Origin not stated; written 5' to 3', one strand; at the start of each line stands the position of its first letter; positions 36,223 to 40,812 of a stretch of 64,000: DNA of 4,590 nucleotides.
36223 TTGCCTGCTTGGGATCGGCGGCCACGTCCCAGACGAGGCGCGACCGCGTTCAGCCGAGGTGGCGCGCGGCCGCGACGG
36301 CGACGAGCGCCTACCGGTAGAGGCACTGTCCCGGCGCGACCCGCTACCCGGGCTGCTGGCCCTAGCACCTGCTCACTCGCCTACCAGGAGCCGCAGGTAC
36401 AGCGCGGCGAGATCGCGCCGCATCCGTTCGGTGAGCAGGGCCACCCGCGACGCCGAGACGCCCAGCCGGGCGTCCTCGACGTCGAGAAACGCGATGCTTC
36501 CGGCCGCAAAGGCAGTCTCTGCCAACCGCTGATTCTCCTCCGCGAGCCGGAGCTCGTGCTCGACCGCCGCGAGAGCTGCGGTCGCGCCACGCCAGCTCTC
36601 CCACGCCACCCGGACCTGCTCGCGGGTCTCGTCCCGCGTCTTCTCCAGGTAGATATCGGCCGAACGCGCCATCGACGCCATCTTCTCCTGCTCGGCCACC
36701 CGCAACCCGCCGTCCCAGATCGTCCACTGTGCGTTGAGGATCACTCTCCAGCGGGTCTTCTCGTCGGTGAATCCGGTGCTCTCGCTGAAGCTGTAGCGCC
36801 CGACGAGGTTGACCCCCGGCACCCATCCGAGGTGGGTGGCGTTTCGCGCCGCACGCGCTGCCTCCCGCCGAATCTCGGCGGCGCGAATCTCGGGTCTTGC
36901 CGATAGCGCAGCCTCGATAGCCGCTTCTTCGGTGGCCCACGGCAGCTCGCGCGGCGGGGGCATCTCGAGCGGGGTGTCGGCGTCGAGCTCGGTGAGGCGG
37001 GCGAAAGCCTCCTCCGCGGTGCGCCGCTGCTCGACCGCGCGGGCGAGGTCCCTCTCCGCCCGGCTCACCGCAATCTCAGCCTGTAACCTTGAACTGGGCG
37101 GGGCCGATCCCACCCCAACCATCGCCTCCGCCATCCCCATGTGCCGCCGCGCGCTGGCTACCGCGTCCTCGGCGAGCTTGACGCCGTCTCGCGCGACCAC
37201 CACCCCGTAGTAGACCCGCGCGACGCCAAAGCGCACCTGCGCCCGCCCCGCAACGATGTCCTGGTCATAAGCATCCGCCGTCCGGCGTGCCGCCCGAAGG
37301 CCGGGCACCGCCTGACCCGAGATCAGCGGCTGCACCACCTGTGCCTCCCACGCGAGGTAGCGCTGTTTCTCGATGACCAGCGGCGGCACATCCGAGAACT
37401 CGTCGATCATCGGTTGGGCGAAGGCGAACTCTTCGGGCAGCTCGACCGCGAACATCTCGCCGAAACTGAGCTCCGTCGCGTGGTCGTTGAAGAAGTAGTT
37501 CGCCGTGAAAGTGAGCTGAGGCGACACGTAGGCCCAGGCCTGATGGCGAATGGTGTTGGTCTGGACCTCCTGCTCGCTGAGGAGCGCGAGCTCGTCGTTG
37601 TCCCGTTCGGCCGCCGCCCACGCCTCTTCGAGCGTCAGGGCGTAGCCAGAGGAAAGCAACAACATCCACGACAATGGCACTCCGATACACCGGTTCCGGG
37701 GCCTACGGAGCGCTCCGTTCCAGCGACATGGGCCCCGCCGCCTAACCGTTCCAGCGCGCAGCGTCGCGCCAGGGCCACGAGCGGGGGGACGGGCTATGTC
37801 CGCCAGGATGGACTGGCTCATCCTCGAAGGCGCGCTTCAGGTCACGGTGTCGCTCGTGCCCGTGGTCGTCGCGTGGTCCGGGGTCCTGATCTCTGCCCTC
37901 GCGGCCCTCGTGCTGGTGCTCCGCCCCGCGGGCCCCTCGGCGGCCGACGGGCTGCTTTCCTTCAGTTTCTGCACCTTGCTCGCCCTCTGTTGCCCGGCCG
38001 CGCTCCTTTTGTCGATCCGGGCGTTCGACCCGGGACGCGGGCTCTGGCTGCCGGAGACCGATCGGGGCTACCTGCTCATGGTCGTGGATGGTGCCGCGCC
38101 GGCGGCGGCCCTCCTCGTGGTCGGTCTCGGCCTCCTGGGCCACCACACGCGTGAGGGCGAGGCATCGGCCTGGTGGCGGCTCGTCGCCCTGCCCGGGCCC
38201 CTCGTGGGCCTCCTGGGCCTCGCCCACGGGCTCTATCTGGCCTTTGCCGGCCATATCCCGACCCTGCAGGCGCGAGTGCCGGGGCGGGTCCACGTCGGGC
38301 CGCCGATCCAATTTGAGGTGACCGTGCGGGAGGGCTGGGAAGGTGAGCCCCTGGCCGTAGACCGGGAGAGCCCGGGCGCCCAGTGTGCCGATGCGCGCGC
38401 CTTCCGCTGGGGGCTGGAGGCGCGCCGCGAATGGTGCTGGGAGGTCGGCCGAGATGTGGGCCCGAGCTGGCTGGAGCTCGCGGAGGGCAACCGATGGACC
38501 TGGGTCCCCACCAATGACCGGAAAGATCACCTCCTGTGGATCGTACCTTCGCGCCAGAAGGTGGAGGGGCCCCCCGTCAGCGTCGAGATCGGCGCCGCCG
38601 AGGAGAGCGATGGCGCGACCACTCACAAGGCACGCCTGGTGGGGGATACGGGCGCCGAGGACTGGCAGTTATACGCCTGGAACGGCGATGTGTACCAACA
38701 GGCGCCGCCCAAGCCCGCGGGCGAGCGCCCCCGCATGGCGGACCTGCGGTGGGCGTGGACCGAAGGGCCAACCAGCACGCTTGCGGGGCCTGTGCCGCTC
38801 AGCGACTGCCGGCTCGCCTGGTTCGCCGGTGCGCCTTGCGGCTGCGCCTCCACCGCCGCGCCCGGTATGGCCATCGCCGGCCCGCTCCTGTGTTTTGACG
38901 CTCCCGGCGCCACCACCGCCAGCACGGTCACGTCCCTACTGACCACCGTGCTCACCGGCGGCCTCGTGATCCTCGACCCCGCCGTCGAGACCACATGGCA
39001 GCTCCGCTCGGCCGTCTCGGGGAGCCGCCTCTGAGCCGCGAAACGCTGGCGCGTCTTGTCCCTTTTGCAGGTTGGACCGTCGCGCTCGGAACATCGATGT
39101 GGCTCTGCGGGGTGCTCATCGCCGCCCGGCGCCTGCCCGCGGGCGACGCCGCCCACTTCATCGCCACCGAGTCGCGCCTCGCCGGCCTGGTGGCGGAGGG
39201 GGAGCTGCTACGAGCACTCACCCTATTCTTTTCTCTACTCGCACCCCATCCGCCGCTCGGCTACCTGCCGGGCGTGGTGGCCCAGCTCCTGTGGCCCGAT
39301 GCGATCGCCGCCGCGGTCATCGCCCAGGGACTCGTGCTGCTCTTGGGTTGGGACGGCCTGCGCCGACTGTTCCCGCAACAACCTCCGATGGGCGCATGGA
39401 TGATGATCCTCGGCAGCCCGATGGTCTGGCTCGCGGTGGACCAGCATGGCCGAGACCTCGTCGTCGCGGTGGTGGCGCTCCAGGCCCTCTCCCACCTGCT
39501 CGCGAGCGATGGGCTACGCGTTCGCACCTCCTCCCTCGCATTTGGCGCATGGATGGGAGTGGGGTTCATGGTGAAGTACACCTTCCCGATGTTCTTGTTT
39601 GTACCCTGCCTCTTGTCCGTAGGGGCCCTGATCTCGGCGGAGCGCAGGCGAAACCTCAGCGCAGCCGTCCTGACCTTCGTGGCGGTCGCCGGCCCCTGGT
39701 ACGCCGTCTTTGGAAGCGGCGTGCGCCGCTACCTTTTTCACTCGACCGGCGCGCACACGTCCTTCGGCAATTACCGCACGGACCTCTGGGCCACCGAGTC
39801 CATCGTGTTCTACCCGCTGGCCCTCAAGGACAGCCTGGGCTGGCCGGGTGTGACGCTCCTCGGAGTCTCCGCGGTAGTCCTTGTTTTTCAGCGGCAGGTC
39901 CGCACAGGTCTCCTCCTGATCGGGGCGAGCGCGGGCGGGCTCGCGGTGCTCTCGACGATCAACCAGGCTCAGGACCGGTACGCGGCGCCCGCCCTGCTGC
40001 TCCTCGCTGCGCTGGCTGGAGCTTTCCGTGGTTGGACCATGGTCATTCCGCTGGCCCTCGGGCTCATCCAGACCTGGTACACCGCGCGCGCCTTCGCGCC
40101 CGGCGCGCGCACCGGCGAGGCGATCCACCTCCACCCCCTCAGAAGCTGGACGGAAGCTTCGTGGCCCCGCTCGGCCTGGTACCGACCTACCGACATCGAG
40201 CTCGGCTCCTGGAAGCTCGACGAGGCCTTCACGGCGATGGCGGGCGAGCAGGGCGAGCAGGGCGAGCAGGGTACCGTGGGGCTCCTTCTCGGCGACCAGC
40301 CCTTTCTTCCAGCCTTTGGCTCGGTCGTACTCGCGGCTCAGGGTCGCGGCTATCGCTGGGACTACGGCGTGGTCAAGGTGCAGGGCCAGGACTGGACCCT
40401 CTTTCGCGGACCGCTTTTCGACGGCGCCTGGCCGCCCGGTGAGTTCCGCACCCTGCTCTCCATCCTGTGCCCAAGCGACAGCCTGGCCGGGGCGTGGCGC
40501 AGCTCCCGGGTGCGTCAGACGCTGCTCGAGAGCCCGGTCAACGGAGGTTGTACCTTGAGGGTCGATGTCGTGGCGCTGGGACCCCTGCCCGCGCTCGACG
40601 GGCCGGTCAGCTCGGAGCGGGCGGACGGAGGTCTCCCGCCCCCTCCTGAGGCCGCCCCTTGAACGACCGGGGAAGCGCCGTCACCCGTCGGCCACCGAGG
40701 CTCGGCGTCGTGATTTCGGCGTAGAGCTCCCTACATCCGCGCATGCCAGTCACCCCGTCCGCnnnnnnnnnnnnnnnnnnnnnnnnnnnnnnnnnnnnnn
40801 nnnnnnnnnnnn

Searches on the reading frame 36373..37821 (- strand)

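Call 9: search_protein_families(library=pfam, proteins=[window:36373-37821:-], max_evalue=0.001)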
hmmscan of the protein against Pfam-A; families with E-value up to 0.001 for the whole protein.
window:36373-37821:- (482 aa): 1 family
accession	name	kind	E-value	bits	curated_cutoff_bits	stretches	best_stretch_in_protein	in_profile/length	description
PF02321.23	OEP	-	3.2e-41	141.7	22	2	299-481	2-187/187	Outer membrane efflux protein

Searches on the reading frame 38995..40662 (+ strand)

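Call 10: search_protein_families(library=pfam, proteins=[window:38995-40662:+], max_evalue=0.001)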
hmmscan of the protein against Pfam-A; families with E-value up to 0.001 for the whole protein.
window:38995-40662:+ (555 aa): 1 family
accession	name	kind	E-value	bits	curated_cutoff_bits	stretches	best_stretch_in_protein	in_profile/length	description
PF13231.12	PMT_2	-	0.00078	20.1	26.1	1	105-226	26-144/160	Dolichyl-phosphate-mannose-protein mannosyltransferase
